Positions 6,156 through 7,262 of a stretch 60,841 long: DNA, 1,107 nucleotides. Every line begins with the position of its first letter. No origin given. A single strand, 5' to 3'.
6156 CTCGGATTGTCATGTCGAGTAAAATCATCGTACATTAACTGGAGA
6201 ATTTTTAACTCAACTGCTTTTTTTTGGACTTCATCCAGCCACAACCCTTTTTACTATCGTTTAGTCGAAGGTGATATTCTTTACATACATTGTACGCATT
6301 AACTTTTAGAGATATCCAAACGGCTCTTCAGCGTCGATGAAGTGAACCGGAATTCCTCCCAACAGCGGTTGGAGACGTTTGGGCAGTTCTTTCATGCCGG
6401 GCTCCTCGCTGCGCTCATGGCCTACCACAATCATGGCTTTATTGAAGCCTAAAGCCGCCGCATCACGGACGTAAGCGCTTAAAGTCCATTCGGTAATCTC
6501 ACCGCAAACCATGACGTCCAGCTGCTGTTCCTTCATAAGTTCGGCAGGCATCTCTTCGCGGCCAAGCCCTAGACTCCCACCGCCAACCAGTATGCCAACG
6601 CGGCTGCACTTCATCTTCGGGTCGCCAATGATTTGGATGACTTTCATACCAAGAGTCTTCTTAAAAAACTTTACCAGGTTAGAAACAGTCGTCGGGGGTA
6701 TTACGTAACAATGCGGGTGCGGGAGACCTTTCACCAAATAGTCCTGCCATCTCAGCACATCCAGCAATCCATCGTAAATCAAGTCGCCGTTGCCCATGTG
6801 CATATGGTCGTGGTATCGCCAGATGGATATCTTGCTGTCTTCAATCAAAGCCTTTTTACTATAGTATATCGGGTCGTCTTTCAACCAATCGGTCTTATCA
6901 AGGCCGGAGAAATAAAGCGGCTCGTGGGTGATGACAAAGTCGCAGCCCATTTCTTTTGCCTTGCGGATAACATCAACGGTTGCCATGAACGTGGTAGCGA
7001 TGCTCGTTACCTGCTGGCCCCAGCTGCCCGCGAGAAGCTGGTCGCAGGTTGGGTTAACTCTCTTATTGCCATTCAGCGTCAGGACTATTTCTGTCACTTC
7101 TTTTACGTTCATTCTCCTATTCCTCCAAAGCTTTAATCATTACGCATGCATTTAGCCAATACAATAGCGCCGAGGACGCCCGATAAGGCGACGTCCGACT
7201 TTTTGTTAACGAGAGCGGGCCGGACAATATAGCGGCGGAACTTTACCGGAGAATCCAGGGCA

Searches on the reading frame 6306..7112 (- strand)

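Call 39: search_protein_families(library=pfam, proteins=[window:6306-7112:-], max_evalue=0.00001)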
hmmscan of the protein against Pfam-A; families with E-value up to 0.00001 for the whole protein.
window:6306-7112:- (268 aa): 1 family
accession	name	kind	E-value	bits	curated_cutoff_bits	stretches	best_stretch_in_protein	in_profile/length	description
PF01784.24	DUF34_NIF3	-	3.9e-20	73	23.4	1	26-261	27-252/256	Duf34/NIF3 (NGG1p interacting factor 3)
